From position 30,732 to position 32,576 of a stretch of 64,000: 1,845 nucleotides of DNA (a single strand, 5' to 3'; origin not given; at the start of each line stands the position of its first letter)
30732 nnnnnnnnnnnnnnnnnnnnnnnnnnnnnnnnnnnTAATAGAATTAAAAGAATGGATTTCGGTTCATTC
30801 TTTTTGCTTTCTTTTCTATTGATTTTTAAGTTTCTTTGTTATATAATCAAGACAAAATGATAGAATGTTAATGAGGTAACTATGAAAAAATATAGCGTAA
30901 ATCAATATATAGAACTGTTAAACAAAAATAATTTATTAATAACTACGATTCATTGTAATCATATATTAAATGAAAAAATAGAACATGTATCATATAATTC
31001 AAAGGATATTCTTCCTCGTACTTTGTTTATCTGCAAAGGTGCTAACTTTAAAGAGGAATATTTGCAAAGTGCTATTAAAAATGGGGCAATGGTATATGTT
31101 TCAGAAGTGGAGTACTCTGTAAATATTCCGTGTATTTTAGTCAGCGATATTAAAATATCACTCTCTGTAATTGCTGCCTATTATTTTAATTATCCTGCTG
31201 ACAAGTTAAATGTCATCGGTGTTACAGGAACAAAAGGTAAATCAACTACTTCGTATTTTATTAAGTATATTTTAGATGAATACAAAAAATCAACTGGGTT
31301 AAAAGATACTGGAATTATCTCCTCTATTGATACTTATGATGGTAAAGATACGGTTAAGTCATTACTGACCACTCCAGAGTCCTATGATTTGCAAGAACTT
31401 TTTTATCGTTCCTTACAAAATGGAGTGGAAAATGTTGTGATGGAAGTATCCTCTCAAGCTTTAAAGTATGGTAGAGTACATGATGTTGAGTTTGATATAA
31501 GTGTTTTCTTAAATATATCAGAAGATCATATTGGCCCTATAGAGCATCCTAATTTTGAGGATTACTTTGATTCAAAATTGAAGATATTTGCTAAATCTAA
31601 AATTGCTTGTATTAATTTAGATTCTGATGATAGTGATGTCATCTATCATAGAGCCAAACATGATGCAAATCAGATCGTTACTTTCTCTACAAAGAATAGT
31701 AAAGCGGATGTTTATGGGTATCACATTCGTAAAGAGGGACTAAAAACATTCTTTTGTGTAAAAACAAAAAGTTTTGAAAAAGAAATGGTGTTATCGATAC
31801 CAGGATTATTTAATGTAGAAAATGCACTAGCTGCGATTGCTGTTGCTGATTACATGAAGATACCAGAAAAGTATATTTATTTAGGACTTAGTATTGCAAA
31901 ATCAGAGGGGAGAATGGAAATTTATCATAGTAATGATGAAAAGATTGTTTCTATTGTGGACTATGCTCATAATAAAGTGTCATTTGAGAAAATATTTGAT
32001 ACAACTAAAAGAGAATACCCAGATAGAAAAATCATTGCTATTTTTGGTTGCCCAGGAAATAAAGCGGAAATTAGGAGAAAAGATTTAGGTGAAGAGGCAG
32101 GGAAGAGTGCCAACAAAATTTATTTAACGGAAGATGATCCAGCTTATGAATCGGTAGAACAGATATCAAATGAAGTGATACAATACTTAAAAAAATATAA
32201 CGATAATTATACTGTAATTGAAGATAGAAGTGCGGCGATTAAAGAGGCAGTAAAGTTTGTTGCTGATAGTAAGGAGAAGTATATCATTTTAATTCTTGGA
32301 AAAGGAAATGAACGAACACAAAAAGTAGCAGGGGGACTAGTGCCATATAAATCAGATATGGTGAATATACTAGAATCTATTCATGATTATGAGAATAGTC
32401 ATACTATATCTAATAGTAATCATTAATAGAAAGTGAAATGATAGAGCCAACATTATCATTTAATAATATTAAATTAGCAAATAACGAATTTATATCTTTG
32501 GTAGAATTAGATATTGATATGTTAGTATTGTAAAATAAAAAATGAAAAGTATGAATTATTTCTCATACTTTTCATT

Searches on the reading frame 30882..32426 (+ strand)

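Call 83: search_protein_families(library=pfam, proteins=[window:30882-32426:+], max_evalue=0.001)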
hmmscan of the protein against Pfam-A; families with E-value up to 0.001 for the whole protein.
window:30882-32426:+ (514 aa): 2 families
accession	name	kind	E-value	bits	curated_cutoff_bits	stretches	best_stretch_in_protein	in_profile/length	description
PF08245.18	Mur_ligase_M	-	2.8e-41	142.1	24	1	114-322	1-200/200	Mur ligase middle domain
PF02875.26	Mur_ligase_C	-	6.5e-23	82.4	28.4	1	343-475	1-127/127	Mur ligase, glutamate ligase domain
